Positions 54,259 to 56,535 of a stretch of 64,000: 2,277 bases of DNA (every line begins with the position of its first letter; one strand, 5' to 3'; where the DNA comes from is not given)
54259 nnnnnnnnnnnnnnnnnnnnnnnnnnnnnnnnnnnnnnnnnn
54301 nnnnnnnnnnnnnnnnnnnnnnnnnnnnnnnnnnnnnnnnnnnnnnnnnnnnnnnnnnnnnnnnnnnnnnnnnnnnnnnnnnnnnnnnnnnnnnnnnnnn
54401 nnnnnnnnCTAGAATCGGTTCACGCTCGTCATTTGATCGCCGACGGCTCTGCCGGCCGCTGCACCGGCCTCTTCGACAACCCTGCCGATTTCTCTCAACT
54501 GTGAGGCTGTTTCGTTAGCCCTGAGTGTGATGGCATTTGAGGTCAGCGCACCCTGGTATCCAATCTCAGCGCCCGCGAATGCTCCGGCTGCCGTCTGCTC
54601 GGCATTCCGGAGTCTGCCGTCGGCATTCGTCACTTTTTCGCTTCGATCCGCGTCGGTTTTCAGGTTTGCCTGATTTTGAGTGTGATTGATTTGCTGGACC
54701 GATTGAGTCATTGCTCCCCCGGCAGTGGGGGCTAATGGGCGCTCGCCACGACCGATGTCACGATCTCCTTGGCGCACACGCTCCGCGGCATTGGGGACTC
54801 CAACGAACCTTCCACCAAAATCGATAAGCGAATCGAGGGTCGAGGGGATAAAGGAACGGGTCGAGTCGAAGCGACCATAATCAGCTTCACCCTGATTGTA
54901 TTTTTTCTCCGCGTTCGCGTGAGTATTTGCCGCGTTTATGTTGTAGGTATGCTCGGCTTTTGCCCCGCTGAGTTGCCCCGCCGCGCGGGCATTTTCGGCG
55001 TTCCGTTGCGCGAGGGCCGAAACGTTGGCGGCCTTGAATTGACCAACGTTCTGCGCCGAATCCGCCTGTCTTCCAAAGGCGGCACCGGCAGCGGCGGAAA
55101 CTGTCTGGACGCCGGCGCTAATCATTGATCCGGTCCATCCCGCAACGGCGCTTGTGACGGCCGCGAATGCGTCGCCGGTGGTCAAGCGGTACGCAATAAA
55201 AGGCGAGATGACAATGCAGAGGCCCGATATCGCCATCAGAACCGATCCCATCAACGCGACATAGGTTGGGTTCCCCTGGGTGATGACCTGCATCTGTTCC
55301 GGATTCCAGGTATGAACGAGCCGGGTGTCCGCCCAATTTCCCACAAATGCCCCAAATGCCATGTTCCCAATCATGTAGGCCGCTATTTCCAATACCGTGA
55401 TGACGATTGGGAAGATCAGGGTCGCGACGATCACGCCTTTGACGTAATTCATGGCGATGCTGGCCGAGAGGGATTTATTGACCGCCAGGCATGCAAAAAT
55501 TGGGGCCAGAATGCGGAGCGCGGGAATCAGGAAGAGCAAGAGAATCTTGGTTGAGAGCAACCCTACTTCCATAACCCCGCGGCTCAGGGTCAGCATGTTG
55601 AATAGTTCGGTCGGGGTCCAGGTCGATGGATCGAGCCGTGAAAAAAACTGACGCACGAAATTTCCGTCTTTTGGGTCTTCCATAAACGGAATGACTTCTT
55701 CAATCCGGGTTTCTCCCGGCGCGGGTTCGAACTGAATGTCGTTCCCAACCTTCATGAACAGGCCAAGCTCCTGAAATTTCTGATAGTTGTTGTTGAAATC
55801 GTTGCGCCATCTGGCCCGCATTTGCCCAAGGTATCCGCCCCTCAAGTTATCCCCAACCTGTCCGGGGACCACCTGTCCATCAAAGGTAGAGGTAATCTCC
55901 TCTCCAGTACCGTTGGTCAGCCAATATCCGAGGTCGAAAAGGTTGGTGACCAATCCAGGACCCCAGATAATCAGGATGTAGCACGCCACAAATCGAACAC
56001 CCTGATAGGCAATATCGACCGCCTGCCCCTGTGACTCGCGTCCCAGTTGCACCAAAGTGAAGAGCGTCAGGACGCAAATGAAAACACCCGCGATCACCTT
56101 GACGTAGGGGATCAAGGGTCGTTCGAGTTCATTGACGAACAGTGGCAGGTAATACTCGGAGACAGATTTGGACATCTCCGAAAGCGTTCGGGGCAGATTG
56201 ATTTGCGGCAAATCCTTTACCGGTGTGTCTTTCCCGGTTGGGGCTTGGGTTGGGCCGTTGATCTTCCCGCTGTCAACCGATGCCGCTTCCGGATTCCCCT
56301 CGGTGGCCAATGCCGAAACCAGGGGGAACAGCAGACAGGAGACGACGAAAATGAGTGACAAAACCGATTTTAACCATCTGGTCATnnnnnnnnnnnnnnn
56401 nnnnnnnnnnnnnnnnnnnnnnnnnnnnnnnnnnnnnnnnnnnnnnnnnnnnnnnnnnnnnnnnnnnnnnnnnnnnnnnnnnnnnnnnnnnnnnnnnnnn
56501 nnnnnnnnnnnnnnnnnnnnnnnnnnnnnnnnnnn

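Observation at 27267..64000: Sigma-54-controlled chimeric transfer apparatus: Trb-type T4SS components (VirB2-B6) followed by a secretin/GspE/GspF/GspL-M/PilT module with no VirB7-B11 or VirD4 in view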

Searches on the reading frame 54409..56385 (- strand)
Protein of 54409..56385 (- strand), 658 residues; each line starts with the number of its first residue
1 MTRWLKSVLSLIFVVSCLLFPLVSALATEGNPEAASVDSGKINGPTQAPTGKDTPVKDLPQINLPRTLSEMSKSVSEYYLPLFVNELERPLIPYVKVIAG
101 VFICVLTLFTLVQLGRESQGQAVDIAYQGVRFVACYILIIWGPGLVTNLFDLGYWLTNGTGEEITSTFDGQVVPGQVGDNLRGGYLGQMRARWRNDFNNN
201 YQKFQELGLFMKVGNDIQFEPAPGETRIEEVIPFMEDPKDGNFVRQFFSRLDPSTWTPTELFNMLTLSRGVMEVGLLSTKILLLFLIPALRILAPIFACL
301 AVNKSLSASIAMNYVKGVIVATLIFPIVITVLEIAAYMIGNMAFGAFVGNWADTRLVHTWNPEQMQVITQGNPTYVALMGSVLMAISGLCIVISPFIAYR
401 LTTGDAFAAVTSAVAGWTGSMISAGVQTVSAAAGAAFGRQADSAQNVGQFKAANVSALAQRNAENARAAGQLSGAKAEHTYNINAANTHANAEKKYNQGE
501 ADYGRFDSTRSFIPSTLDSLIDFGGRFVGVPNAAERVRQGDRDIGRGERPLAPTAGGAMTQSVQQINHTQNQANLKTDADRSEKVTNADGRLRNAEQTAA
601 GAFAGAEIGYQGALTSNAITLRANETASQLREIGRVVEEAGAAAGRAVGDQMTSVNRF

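Call 4: search_protein_families(library=pfam, proteins=[window:54409-56385:-], max_evalue=0.01)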
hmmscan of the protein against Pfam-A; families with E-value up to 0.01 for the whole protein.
window:54409-56385:- (658 aa): 0 families

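Call 6: search_protein_families(library=ncbifam, proteins=[window:54409-56385:-], max_evalue=0.1)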
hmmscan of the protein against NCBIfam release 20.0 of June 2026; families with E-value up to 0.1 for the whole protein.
window:54409-56385:- (658 aa): 0 families

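Call 103: search_protein_families(library=pfam, alignment_id=A10, max_evalue=0.1)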
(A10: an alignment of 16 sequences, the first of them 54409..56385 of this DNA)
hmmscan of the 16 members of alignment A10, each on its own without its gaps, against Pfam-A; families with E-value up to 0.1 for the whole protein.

A. member 1, window:54409-56385:- (658 aa): 0 families

B. families by the number of members that match (of 16 scanned): 4 families
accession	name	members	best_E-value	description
PF13748.11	ABC_membrane_3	2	0.068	ABC transporter transmembrane region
PF18878.5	PPE-PPW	1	0.021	PPE-PPW subfamily C-terminal region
PF05650.16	DUF802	1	0.034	Domain of unknown function (DUF802)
PF04610.19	TrbL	1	0.087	TrbL/VirB6 plasmid conjugal transfer protein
